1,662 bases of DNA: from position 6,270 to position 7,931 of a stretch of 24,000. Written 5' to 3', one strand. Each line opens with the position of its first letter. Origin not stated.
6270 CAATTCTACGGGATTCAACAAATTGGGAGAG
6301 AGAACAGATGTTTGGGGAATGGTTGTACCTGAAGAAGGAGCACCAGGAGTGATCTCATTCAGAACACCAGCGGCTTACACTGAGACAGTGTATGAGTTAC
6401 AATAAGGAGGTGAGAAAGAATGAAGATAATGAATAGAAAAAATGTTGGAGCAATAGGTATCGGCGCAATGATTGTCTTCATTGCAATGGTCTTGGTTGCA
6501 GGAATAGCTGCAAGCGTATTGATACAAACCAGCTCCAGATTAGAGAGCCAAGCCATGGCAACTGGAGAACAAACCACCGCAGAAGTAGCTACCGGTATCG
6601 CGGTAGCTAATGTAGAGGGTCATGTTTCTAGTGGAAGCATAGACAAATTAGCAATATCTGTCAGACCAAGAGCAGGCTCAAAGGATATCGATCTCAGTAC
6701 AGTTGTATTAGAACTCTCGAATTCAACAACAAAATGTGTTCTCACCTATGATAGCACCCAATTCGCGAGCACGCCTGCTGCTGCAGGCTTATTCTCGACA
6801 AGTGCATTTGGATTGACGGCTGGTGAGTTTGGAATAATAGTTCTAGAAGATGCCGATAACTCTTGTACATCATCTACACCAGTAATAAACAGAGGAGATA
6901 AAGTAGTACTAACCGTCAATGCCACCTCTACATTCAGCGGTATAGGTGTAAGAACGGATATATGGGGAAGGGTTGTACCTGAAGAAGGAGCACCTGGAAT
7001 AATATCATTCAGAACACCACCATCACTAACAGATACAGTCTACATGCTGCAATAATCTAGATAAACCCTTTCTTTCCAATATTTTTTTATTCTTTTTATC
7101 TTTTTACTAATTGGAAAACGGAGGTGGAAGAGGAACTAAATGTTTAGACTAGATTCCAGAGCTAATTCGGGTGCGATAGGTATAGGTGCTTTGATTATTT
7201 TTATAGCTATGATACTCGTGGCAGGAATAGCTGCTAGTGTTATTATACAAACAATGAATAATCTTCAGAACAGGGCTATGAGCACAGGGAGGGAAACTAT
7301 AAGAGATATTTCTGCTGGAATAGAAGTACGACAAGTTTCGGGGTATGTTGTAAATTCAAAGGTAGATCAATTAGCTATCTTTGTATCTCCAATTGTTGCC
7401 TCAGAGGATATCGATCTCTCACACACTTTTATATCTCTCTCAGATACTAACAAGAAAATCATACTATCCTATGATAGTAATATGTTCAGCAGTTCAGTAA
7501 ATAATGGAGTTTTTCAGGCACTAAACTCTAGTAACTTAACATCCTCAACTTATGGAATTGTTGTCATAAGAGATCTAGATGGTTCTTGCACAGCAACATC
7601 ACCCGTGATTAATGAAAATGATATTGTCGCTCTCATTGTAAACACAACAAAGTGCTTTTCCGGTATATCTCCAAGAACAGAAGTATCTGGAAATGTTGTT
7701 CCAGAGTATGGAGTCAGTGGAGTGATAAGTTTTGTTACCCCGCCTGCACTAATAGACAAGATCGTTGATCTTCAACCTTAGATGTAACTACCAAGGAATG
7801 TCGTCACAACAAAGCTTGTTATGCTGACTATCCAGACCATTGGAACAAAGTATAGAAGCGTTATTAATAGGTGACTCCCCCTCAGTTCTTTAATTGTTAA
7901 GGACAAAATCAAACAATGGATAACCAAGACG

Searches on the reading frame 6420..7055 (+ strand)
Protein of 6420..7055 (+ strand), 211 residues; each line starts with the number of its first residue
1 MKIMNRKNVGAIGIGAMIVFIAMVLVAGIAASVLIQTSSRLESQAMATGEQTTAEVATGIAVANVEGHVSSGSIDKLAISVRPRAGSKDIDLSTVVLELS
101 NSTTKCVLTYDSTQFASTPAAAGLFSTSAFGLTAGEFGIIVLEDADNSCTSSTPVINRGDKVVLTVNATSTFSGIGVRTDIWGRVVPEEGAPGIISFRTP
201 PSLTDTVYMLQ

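Call 5: search_protein_families(library=pfam, proteins=[window:6420-7055:+], max_evalue=0.001)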
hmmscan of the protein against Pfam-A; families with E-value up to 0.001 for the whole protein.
window:6420-7055:+ (211 aa): 1 family
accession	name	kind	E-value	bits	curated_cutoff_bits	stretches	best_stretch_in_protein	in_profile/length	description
PF01917.21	Arch_flagellin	-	2.4e-34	119.5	29.5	1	10-197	1-162/162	Archaebacterial flagellin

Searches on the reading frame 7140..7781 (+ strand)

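Call 5: search_protein_families(library=pfam, proteins=[window:7140-7781:+], max_evalue=0.001)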
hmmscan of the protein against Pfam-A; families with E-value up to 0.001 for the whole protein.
window:7140-7781:+ (213 aa): 1 family
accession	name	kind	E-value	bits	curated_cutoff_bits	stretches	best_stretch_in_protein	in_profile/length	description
PF01917.21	Arch_flagellin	-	1.3e-30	107.3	29.5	1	11-198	1-162/162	Archaebacterial flagellin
